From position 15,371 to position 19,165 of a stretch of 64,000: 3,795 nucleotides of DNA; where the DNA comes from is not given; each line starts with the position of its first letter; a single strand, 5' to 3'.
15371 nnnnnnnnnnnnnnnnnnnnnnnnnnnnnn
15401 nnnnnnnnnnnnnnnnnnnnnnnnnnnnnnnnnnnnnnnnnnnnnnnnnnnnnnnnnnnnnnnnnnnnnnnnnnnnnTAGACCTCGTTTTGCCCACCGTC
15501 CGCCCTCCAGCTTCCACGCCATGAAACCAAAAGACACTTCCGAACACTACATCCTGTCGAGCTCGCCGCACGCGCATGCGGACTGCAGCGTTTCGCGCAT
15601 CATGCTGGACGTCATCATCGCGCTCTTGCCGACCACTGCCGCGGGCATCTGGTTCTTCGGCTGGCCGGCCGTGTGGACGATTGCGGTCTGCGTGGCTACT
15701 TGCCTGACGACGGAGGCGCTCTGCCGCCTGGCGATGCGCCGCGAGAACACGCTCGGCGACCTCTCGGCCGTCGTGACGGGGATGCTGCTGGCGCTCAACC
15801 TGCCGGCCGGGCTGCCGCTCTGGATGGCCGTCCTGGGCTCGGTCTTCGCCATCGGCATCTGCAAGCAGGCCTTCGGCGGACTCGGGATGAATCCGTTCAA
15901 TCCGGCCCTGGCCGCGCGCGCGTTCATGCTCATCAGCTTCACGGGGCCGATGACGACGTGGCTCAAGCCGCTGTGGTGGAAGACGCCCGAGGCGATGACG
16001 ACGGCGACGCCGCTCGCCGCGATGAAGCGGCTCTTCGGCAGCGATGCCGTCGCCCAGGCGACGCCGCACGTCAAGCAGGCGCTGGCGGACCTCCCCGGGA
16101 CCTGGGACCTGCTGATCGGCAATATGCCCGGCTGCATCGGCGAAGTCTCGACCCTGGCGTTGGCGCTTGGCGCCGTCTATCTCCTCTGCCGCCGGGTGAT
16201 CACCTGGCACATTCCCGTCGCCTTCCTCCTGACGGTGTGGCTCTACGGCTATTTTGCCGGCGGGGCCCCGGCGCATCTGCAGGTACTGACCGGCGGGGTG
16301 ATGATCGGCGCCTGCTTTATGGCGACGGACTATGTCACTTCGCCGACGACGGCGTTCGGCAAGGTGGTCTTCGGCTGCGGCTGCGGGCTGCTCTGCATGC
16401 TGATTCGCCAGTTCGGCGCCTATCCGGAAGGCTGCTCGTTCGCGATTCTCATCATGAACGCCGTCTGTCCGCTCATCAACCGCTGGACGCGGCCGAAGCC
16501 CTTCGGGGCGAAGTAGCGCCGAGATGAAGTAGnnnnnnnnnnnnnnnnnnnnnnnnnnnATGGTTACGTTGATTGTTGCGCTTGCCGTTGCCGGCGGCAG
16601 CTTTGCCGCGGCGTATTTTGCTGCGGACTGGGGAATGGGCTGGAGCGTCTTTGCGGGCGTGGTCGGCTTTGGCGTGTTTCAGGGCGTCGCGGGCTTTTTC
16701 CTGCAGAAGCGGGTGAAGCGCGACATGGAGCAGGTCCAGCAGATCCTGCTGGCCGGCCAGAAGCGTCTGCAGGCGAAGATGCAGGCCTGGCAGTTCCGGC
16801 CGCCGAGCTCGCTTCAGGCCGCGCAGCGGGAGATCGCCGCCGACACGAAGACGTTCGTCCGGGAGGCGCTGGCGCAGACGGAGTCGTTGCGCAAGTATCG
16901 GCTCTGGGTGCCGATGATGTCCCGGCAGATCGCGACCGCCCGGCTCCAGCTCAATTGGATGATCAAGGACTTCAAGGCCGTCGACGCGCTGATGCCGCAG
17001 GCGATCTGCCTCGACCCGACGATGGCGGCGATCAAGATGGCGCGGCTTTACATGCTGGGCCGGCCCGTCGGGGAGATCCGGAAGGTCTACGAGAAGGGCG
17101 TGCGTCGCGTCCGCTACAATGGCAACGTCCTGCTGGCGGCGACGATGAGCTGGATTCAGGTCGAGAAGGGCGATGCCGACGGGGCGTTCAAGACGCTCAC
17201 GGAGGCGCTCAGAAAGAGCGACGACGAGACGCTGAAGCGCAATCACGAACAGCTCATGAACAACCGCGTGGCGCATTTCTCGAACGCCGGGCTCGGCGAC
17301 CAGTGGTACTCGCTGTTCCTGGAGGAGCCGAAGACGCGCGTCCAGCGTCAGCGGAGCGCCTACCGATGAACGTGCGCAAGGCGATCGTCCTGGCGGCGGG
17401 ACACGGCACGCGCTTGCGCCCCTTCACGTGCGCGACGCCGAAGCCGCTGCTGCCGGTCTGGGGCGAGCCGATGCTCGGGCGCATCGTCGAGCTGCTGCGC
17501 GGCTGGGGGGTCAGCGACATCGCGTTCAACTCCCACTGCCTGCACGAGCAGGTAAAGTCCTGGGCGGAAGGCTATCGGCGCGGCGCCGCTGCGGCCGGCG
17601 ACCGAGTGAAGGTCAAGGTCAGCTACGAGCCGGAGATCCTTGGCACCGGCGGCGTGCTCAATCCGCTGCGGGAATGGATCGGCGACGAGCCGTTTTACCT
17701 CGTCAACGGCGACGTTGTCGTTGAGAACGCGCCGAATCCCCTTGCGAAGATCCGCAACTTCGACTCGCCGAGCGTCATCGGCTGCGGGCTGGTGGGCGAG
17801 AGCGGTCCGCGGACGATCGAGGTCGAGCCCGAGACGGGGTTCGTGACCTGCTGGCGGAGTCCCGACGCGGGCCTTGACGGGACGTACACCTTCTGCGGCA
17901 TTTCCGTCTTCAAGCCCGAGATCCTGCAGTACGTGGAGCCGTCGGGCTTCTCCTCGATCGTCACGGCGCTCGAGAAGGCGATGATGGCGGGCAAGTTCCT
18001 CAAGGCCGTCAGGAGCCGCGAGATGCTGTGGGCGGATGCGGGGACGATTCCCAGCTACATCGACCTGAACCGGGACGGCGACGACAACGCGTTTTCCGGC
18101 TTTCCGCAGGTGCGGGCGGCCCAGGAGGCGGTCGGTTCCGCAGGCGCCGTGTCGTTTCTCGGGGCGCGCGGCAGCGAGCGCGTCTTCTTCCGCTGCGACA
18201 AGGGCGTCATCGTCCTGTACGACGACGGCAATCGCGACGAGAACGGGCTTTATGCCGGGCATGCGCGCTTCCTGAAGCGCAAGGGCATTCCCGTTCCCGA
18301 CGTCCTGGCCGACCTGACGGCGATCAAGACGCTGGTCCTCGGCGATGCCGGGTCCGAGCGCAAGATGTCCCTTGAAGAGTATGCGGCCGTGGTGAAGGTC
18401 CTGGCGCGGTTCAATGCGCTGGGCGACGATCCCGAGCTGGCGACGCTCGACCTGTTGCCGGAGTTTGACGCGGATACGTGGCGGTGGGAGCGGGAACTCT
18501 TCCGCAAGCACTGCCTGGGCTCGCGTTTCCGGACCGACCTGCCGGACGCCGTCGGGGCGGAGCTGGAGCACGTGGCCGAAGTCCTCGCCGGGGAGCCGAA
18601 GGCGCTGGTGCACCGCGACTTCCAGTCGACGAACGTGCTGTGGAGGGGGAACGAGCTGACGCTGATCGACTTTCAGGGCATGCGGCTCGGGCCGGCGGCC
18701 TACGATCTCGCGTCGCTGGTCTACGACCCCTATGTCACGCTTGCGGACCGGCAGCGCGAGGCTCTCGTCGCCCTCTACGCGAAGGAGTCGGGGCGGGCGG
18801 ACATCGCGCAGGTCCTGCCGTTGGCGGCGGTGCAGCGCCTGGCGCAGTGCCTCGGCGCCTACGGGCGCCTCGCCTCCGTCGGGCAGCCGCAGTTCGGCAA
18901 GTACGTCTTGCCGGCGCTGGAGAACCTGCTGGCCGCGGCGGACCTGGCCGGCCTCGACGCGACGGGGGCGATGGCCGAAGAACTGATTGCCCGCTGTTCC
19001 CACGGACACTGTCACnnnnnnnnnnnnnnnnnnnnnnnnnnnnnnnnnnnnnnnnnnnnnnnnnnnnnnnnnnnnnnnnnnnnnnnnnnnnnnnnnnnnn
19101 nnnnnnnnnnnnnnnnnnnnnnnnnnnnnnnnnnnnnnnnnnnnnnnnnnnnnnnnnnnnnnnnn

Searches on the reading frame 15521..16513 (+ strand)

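Call 12: search_protein_families(library=pfam, proteins=[window:15521-16513:+], max_evalue=0.00001)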
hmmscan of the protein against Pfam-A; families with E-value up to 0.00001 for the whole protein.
window:15521-16513:+ (331 aa): 1 family
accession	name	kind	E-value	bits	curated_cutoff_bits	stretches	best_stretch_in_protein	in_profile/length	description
PF03116.20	NQR2_RnfD_RnfE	-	8e-117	390.3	27.7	1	12-329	2-296/296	NQR2, RnfD, RnfE family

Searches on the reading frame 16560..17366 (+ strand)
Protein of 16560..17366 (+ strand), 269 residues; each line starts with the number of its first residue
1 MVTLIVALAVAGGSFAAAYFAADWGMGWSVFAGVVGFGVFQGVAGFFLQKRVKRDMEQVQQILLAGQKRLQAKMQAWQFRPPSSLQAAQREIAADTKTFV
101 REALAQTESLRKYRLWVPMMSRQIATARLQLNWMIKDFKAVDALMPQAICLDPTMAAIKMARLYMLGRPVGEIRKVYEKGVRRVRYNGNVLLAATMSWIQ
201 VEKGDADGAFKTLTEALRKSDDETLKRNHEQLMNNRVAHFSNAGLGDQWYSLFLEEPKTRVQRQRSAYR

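Call 12: search_protein_families(library=pfam, proteins=[window:16560-17366:+], max_evalue=0.00001)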
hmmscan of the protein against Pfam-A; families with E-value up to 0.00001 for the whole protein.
window:16560-17366:+ (269 aa): 0 families

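Call 17: search_protein_families(library=pfam, proteins=[window:16560-17366:+], max_evalue=0.01)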
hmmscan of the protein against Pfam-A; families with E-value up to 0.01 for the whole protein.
window:16560-17366:+ (269 aa): 1 family
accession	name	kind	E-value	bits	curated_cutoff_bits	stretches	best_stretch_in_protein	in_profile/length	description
PF01956.21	EMC3_TMCO1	-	0.009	16.3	27.1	0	31-119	16-87/169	Integral membrane protein EMC3/TMCO1-like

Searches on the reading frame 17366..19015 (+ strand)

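Call 12: search_protein_families(library=pfam, proteins=[window:17366-19015:+], max_evalue=0.00001)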
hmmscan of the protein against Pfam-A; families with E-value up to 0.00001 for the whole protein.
window:17366-19015:+ (550 aa): 4 families
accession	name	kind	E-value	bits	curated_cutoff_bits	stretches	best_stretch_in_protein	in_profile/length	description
PF00483.29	NTP_transferase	-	1.9e-17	64.1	21.2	1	5-237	1-241/245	Nucleotidyl transferase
PF01636.29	APH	-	6.6e-17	62.5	23.2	1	300-475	44-231/239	Phosphotransferase enzyme family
PF12804.13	NTP_transf_3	-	3.8e-08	34.1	27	1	6-70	1-58/160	MobA-like NTP transferase domain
PF02958.26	EcKL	-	6.1e-06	26.2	22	0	395-454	198-263/294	Ecdysteroid kinase-like family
